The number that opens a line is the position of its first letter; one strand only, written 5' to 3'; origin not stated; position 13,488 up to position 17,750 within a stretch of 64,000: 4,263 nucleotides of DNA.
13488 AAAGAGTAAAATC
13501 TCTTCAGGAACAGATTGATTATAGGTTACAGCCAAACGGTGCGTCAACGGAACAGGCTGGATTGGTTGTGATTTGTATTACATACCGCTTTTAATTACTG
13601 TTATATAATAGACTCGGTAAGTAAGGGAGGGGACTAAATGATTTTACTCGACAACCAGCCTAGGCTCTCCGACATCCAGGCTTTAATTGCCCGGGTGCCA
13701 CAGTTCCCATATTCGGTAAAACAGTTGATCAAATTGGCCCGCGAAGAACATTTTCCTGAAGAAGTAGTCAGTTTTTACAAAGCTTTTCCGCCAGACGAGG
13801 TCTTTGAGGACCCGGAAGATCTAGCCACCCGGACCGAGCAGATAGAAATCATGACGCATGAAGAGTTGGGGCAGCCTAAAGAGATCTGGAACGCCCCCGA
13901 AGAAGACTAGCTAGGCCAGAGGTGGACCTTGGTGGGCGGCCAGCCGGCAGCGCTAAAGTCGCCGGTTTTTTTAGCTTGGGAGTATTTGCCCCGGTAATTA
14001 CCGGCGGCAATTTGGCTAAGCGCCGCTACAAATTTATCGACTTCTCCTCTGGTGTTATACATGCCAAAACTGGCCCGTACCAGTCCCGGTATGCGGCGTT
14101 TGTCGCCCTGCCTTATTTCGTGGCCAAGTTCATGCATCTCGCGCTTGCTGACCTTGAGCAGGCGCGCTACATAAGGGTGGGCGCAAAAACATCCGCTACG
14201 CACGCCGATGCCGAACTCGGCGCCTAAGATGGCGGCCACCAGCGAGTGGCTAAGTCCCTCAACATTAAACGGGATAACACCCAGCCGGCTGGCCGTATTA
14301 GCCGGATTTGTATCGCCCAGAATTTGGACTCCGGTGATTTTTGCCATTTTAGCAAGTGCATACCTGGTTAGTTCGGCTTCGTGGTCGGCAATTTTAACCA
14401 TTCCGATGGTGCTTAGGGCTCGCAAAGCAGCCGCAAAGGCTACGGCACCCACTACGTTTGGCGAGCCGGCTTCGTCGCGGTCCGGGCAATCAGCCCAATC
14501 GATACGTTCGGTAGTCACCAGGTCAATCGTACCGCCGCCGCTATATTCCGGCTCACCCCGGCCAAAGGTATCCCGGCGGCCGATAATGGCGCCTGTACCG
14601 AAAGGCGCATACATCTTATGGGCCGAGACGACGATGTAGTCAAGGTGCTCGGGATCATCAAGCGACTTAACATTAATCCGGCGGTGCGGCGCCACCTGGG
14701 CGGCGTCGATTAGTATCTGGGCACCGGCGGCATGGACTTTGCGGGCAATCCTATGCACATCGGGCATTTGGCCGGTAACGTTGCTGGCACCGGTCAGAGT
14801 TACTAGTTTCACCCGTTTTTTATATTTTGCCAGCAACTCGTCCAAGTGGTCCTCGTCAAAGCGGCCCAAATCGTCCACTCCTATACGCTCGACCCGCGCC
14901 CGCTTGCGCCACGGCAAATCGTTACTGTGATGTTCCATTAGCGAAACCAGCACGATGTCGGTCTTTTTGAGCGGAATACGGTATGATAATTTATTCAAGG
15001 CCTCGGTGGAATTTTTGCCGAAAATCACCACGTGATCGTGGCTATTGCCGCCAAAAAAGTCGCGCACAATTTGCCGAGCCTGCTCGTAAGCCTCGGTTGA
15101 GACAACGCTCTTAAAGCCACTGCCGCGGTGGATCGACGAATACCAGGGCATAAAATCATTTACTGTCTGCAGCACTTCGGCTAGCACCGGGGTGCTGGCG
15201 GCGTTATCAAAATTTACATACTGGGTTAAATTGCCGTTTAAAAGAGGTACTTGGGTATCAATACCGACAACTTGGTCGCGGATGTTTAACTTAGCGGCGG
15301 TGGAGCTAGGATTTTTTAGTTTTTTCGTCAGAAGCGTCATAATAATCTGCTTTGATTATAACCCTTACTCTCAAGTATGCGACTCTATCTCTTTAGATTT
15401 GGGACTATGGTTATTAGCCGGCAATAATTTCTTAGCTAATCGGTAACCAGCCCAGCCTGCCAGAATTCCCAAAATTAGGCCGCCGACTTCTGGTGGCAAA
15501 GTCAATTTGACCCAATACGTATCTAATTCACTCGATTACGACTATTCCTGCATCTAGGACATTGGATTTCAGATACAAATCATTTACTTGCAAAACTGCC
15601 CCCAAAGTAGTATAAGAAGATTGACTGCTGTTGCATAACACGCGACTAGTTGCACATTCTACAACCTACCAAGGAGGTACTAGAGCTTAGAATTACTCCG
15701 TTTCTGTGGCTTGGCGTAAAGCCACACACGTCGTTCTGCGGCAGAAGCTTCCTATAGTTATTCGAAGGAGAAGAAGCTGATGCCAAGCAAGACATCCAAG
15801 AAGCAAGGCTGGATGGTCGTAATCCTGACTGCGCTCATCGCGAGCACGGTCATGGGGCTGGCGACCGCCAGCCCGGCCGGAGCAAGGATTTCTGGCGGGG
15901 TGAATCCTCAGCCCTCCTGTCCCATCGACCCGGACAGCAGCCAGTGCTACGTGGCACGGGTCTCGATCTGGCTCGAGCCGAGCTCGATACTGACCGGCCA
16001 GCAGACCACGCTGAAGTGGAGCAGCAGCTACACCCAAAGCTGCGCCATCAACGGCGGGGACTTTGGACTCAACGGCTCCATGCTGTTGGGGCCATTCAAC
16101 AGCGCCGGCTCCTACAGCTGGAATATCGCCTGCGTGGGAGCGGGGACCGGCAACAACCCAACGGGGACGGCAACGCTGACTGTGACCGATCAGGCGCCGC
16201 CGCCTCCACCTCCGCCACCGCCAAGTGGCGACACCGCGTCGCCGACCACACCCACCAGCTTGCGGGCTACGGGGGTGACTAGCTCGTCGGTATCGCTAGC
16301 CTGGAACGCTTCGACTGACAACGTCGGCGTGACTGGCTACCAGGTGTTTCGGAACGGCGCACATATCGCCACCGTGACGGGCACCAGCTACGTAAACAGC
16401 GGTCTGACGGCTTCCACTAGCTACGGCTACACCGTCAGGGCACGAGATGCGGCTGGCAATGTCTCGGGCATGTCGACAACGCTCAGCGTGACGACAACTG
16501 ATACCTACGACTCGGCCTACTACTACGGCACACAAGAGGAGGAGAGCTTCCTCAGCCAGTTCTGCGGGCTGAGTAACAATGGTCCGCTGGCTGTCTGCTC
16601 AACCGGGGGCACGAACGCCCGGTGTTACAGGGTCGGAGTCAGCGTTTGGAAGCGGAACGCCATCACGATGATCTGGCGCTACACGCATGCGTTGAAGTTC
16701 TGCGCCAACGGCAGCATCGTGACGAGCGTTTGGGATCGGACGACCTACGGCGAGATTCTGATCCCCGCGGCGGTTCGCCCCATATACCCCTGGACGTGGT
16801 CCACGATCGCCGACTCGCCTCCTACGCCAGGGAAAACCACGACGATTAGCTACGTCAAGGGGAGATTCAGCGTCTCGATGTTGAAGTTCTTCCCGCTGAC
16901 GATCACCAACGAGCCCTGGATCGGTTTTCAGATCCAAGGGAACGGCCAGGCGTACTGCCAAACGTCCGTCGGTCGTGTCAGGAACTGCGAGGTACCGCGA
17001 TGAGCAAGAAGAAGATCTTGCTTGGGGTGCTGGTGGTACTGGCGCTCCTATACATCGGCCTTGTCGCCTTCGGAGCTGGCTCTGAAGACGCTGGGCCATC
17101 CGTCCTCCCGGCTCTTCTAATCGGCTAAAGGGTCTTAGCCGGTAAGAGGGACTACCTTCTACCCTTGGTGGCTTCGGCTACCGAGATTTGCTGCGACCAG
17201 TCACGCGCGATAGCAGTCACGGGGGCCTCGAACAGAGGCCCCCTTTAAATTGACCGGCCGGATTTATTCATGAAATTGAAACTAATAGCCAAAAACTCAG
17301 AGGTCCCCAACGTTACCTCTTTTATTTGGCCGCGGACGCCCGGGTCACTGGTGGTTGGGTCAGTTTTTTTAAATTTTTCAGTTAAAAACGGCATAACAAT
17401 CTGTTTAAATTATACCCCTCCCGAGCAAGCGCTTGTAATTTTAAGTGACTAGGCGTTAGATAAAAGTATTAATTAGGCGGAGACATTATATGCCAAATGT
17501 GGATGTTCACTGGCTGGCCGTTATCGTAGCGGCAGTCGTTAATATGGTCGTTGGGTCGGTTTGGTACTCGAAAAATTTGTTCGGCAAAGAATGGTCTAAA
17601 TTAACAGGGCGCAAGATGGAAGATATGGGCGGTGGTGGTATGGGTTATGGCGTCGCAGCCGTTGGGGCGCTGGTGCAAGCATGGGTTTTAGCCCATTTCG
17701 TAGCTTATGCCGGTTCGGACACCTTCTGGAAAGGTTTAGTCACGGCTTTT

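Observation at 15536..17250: Compositionally foreign high-GC islet encoding a secreted FN3 protein (possible acquisition from a high-GC Gram-positive)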

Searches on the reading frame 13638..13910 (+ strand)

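Call 6: search_protein_families(library=pfam, proteins=[window:13638-13910:+], max_evalue=0.01)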
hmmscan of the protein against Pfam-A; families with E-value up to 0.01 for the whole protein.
window:13638-13910:+ (90 aa): 1 family
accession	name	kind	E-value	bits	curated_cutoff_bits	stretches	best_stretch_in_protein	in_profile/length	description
PF11387.14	DUF2795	-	8.7e-06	26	25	1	13-63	6-54/54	Protein of unknown function (DUF2795)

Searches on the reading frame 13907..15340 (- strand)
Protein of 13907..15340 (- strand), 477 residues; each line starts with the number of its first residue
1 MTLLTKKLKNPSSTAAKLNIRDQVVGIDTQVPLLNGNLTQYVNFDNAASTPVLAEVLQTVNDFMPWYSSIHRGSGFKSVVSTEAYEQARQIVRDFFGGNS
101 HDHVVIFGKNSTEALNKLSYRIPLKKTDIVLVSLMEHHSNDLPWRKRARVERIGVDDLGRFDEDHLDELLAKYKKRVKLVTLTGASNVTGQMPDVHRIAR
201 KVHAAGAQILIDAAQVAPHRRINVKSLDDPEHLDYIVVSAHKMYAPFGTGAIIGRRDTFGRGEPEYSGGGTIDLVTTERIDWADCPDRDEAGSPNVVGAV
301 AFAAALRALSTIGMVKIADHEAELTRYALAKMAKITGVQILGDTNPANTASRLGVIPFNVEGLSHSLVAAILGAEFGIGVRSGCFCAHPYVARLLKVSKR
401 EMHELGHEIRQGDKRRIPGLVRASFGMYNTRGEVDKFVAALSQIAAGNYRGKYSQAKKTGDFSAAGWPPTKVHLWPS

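Call 6: search_protein_families(library=pfam, proteins=[window:13907-15340:-], max_evalue=0.01)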
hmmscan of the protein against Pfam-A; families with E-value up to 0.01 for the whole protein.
window:13907-15340:- (477 aa): 4 families
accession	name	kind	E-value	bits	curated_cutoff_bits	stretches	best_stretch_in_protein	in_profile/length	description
PF00266.25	Aminotran_5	-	4.8e-84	282.9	21.5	1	42-437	1-371/371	Aminotransferase class-V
PF01053.26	Cys_Met_Meta_PP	-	0.00023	20.3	27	1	160-219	121-180/381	Cys/Met metabolism PLP-dependent enzyme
PF00155.27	Aminotran_1_2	-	0.0006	19.5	19.7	1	46-213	13-186/361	Aminotransferase class I and II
PF01212.27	Beta_elim_lyase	-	0.00092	19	27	1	148-311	96-246/288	Beta-eliminating lyase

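Call 16: find_related_loci(query=window:13907-15340:-, collection=genome_contigs, flank=10000)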
Query window:13907-15340:- (477 aa) in genome_contigs; peptide patterns used: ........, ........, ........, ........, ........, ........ (x = any residue, [..] = any of these).
600 stretches matched a pattern (row limit reached: there are more); 590 encode a relative of the query (tblastn E <= 1e-3); the best 80 are kept; 80 distinct loci.
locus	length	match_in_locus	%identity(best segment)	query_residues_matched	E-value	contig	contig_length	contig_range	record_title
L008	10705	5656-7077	86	1-474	0e+0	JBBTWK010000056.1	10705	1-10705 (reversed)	MAG: Patescibacteria group bacterium isolate H41-bin145_1 H41_bin145_1_000000000056, whole genome shotgun sequence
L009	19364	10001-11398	67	2-469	0e+0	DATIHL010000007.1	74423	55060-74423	MAG TPA_asm: Candidatus Saccharimonadales bacterium isolate SMAG_U15637 k141_18089, whole genome shotgun sequence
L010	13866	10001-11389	65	7-469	0e+0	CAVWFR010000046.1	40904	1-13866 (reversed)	MAG: uncultured beta proteobacterium isolate MFD00962.bin.1.94 genome assembly, contig: contig_85470, whole genome shotg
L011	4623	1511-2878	65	14-469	0e+0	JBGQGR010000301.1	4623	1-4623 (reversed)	MAG: Anaerolineae bacterium isolate OBJ2_061818_090_22 k141_1560008_length_4623_cov_7.0000, whole genome shotgun sequenc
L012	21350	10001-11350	61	20-469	0e+0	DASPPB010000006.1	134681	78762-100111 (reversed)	MAG TPA_asm: Burkholderiaceae bacterium isolate SMAG_U12162 k141_1693976, whole genome shotgun sequence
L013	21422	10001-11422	60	7-469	0e+0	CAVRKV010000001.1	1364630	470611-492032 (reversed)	MAG: uncultured beta proteobacterium isolate MFD01231.bin.1.14 genome assembly, contig: contig_12597, whole genome shotg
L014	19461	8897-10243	59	19-467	0e+0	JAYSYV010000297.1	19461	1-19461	MAG: Chloroflexota bacterium isolate GFS_13466 GFS_13466_296, whole genome shotgun sequence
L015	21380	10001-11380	60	6-468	0e+0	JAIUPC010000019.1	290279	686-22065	MAG: Proteobacteria bacterium isolate RHODO1 megahit-bin.50~k141_279950, whole genome shotgun sequence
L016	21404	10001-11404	59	20-477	8e-178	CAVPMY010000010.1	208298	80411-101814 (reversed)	MAG: uncultured beta proteobacterium isolate MFD09964.bin.1.338 genome assembly, contig: contig_4159, whole genome shotg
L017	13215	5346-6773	56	1-474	6e-177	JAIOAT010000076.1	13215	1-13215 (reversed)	MAG: Chloroflexota bacterium isolate S1bins113 c_000000000076, whole genome shotgun sequence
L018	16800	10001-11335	58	26-469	2e-176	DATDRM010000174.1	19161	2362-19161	MAG TPA_asm: Anaerolineales bacterium isolate SMAG_U7977 k141_2967848, whole genome shotgun sequence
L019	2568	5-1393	57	7-469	0e+0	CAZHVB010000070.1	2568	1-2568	MAG TPA_asm: uncultured Candidatus Saccharibacteria bacterium isolate SRP200132_co1_388 genome assembly, contig: NODE_92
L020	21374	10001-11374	58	12-469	1e-175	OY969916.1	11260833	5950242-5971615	MAG: uncultured Chloroflexia bacterium isolate MFD01916.bin.3.39 genome assembly, chromosome: 1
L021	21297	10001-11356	57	19-470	3e-174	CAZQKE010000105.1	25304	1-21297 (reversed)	MAG TPA_asm: uncultured Anaerolineaceae bacterium isolate binchicken_co219_462 genome assembly, contig: k141_907090, who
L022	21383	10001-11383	56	8-467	1e-173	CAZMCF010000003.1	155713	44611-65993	MAG TPA_asm: uncultured Anaerolinea sp. isolate binchicken_co107_434 genome assembly, contig: NODE_183_length_155713_cov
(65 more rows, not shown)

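Call 93: search_protein_families(library=ncbifam, proteins=[L009:8577-9428:-], max_evalue=0.01)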
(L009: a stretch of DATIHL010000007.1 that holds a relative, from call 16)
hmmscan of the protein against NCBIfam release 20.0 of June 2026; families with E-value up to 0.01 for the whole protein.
L009:8577-9428:- (283 aa): 12 families
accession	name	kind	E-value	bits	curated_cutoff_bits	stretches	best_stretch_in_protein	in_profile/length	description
NF001395.0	PRK00281.3-1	equivalog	1e-122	409.3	394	1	2-282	4-303/306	undecaprenyl-diphosphate phosphatase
NF001397.0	PRK00281.3-4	equivalog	4.1e-85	285.8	363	1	4-281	3-277/281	undecaprenyl-diphosphate phosphatase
NF001393.0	PRK00281.2-4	equivalog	5.7e-57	193.2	284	1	3-281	2-263/266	undecaprenyl-diphosphate phosphatase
TIGR00753.1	undec_PP_bacA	equivalog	4e-55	187.3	217.5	1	7-275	1-255/255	undecaprenyl-diphosphatase UppP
NF001392.0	PRK00281.2-1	equivalog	5.3e-55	186.9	308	1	2-280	5-270/280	undecaprenyl-diphosphate phosphatase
NF001394.0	PRK00281.2-5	equivalog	1.2e-49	169.3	311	1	2-281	6-274/281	undecaprenyl-diphosphate phosphatase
NF001390.0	PRK00281.1-4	equivalog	5.3e-48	163.8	260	1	1-281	3-265/272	undecaprenyl-diphosphate phosphatase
NF001389.0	PRK00281.1-2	equivalog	9.1e-48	163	262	1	2-281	4-263/272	undecaprenyl-diphosphate phosphatase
NF001391.0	PRK00281.1-5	equivalog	4e-42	144.5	293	1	1-282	3-273/279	undecaprenyl-diphosphate phosphatase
NF001388.0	PRK00281.1-1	equivalog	5.9e-39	134.3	362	1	1-280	4-270/273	undecaprenyl-diphosphate phosphatase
NF001396.0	PRK00281.3-3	equivalog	2.4e-29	103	382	1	1-279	1-261/264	undecaprenyl-diphosphate phosphatase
NF001398.0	PRK00281.3-5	equivalog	4e-23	82.6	354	1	3-219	3-206/278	undecaprenyl-diphosphate phosphatase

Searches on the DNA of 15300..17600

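Call 59: search_rna_families(source=window, start=15300, end=17600, threshold=evalue, max_evalue=1)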
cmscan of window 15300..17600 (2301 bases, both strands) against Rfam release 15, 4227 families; matches with E-value up to 1: 0.
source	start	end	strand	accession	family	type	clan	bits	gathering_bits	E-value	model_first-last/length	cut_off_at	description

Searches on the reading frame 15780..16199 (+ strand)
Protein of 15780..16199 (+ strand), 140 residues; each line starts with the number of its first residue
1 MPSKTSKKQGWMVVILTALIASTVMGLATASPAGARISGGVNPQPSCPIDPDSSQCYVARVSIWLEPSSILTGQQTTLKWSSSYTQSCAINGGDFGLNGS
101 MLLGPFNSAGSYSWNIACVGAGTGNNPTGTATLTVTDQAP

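Call 14: find_homologous_proteins(query=window:15780-16199:+, max_evalue=0.01)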
Query window:15780-16199:+: 38 candidates shared short words with the query, none scored E <= 0.01.

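Call 51: search_protein_families(library=pfam, proteins=[window:15780-16199:+], max_evalue=1)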
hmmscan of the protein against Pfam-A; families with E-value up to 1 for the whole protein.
window:15780-16199:+ (140 aa): 0 families
